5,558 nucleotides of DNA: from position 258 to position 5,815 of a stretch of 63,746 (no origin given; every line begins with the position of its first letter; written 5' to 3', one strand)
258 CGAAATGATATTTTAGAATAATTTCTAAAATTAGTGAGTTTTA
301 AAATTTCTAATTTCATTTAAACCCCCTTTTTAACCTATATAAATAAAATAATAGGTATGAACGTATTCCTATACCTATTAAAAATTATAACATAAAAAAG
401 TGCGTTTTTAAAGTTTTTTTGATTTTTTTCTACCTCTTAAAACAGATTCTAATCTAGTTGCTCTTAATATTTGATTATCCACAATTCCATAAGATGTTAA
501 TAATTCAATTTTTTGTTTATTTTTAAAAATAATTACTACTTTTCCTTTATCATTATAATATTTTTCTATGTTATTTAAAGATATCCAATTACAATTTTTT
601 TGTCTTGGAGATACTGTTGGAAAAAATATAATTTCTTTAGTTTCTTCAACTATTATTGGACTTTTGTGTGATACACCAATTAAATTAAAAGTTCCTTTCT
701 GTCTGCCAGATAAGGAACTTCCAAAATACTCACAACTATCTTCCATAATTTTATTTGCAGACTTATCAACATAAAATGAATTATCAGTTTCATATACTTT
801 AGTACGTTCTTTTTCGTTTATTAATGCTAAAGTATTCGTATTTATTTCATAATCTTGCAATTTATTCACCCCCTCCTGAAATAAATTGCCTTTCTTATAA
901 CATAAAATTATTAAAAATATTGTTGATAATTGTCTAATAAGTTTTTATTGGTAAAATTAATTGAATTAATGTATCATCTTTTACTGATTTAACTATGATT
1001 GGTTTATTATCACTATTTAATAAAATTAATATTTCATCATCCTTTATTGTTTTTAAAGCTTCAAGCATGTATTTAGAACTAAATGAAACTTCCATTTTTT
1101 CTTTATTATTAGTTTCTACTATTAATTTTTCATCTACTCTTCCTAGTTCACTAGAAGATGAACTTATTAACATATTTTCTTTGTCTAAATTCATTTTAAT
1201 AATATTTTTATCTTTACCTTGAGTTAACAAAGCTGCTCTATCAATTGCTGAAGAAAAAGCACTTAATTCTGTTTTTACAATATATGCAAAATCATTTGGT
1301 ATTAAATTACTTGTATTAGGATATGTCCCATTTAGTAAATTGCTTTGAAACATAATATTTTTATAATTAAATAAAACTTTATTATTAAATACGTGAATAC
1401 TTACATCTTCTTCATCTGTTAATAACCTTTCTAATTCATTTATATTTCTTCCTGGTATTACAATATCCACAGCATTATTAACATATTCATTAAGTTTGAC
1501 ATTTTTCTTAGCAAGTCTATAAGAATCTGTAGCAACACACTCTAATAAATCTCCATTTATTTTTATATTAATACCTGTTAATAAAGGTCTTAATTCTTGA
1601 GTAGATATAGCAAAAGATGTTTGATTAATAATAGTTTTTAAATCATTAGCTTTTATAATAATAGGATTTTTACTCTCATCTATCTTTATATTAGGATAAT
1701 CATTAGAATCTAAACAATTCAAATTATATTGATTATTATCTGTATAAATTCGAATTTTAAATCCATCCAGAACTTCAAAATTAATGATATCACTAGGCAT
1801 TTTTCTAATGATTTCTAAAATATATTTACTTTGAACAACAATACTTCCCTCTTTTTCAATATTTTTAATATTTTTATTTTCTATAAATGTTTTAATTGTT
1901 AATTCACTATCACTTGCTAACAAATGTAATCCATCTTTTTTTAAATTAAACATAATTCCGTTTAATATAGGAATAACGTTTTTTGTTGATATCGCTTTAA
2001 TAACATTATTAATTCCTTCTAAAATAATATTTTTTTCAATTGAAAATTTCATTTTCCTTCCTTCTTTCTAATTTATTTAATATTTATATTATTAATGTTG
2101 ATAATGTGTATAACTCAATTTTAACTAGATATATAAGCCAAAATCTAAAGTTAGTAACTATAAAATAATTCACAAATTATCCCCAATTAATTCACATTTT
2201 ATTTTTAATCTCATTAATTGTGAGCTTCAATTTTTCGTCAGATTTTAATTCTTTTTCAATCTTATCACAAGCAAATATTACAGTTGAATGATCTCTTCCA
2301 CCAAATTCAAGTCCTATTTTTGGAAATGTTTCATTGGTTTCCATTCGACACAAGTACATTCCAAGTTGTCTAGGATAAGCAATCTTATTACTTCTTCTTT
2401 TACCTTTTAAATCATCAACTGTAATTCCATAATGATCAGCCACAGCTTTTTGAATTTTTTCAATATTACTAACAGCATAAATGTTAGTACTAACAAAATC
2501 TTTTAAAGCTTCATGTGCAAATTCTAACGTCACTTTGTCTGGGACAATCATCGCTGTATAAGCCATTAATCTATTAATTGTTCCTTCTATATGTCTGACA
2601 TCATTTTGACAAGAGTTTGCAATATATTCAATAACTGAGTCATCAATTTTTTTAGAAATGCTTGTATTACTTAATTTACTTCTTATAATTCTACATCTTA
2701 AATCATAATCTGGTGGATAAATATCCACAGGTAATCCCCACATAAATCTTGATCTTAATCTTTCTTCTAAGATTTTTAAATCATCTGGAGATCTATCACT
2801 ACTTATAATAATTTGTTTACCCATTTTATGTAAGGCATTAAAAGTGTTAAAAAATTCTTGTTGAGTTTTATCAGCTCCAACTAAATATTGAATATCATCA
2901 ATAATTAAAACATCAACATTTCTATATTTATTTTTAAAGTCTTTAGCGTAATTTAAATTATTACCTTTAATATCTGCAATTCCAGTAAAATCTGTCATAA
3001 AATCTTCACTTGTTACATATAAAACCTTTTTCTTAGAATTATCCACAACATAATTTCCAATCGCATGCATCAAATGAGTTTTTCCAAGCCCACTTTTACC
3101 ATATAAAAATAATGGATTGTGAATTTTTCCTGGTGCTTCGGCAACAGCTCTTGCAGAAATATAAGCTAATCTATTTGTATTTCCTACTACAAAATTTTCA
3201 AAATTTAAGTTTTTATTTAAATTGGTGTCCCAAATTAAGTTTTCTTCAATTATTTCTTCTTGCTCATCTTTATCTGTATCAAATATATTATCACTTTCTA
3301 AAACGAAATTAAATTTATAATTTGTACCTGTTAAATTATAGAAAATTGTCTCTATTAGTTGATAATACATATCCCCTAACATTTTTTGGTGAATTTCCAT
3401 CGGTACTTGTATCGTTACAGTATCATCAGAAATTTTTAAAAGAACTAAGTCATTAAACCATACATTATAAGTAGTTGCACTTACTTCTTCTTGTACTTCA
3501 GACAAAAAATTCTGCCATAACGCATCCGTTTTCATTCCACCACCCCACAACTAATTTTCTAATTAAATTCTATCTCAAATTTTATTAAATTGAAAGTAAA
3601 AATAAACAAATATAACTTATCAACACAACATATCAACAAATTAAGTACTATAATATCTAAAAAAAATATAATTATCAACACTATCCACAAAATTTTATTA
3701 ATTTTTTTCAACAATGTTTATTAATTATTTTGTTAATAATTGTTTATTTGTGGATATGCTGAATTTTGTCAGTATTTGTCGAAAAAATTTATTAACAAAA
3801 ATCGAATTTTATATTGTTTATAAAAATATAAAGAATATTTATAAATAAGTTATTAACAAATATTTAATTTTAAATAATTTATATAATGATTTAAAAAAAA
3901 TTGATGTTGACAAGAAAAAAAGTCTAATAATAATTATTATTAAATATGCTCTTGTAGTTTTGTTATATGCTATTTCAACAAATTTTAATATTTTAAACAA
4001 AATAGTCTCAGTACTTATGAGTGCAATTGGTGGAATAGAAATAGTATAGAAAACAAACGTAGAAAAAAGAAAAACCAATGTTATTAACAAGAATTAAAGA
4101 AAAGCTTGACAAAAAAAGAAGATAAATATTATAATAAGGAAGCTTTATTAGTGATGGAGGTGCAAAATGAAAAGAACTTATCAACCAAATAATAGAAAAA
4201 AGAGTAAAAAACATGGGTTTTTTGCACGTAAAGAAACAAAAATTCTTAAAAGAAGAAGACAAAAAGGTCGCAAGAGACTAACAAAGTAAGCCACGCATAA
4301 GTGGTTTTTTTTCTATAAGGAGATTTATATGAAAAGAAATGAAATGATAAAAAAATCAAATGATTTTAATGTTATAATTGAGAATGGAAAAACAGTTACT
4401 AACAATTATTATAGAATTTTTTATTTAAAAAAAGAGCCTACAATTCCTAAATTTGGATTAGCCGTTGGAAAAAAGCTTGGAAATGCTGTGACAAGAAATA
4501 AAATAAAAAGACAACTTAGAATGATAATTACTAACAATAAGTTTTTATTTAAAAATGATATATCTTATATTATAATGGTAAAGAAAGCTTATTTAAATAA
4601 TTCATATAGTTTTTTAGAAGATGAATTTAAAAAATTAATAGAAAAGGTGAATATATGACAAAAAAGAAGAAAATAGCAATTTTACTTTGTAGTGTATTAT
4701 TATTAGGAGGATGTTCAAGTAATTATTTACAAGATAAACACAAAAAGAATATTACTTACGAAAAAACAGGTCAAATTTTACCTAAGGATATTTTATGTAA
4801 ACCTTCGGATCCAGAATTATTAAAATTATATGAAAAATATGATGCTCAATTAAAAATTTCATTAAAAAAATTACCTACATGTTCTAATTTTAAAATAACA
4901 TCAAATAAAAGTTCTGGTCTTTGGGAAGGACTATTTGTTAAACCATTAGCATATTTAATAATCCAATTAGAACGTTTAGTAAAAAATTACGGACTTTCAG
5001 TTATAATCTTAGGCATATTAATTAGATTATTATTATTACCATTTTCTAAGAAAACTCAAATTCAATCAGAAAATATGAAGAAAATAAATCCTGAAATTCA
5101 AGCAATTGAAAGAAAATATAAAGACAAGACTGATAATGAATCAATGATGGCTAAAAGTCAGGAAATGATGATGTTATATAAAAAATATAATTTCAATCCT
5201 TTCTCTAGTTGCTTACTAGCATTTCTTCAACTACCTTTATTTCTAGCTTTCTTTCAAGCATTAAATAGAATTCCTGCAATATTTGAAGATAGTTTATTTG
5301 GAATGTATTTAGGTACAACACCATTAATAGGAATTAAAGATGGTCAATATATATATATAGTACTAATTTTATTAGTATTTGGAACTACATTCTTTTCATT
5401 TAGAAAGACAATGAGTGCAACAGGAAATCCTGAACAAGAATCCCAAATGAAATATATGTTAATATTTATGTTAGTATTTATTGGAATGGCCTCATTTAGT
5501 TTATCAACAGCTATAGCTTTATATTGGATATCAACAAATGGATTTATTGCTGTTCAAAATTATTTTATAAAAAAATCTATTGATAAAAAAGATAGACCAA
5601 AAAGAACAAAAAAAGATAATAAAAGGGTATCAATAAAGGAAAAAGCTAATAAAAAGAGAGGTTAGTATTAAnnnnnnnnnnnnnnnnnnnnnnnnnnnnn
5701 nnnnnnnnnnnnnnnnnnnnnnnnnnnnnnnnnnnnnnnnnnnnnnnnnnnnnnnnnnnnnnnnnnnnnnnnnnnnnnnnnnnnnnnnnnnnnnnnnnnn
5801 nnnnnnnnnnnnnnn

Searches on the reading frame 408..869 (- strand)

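Call 39: search_protein_families(library=pfam, proteins=[window:408-869:-], max_evalue=0.0001)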
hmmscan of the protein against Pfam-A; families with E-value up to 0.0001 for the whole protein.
window:408-869:- (153 aa): 1 family
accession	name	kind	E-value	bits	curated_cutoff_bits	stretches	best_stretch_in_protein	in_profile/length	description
PF06338.17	ComK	-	1.8e-40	138.6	22.3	1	5-147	2-150/152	ComK protein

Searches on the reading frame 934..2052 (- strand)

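Call 39: search_protein_families(library=pfam, proteins=[window:934-2052:-], max_evalue=0.0001)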
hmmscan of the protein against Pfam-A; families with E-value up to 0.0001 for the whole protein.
window:934-2052:- (372 aa): 3 families
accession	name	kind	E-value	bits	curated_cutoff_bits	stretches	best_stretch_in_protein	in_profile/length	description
PF02767.21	DNA_pol3_beta_2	-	6e-39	133.4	27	1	133-246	2-116/116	DNA polymerase III beta subunit, central domain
PF00712.24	DNA_pol3_beta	-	1.4e-35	122.5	24.4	2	1-122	1-119/120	DNA polymerase III beta subunit, N-terminal domain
PF02768.20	DNA_pol3_beta_3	-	1.4e-24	86.7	27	1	249-369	2-120/121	DNA polymerase III beta subunit, C-terminal domain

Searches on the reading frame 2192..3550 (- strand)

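Call 39: search_protein_families(library=pfam, proteins=[window:2192-3550:-], max_evalue=0.0001)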
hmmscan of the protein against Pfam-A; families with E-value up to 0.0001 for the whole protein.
window:2192-3550:- (452 aa): 8 families
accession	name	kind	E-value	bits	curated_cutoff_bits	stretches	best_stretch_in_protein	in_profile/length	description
PF00308.24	Bac_DnaA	-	1.1e-61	208.2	23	1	111-275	1-161/162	Bacterial DnaA ATPAse domain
PF08299.17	Bac_DnaA_C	-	2.8e-29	101.4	31.5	1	363-431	1-69/69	Bacterial dnaA protein helix-turn-helix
PF11638.13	DnaA_N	-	1.5e-09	37.9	24.6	1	10-70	2-63/65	DnaA N-terminal domain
PF01695.23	IstB_IS21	-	5.3e-08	33.1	24.1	1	147-253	95-194/238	IstB-like ATP binding protein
PF00004.35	AAA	-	4.8e-06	27.5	21.2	1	148-258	2-114/131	ATPase family associated with various cellular activities (AAA)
PF01637.24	ATPase_2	-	6.1e-06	26.6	33.2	0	144-250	20-115/225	ATPase domain predominantly from Archaea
PF13173.12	AAA_14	-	1.3e-05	25.6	27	1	145-267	3-113/129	AAA domain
PF13401.12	AAA_22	-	7e-05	23.6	27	0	147-243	8-110/130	AAA domain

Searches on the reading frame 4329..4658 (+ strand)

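Call 39: search_protein_families(library=pfam, proteins=[window:4329-4658:+], max_evalue=0.0001)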
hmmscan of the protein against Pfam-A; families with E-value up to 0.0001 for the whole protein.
window:4329-4658:+ (109 aa): 1 family
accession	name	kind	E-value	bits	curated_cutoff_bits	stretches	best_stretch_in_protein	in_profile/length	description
PF00825.24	Ribonuclease_P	-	2.6e-26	92.3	22.3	1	1-107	1-108/109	Ribonuclease P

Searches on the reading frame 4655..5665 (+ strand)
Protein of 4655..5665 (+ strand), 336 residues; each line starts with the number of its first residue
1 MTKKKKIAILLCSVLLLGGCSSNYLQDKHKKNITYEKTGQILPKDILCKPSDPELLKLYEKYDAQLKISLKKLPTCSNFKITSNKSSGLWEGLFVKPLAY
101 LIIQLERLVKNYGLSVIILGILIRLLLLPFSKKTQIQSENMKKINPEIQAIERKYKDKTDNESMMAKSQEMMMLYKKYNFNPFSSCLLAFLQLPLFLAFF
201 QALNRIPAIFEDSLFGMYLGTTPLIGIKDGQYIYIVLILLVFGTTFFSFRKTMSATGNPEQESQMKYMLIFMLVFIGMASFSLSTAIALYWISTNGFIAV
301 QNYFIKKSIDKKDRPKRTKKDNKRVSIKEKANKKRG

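Call 39: search_protein_families(library=pfam, proteins=[window:4655-5665:+], max_evalue=0.0001)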
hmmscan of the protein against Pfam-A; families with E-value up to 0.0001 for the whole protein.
window:4655-5665:+ (336 aa): 1 family
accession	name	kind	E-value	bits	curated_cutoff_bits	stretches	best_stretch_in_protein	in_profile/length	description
PF02096.25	60KD_IMP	-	4e-37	128.1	35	1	112-307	1-163/163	60Kd inner membrane protein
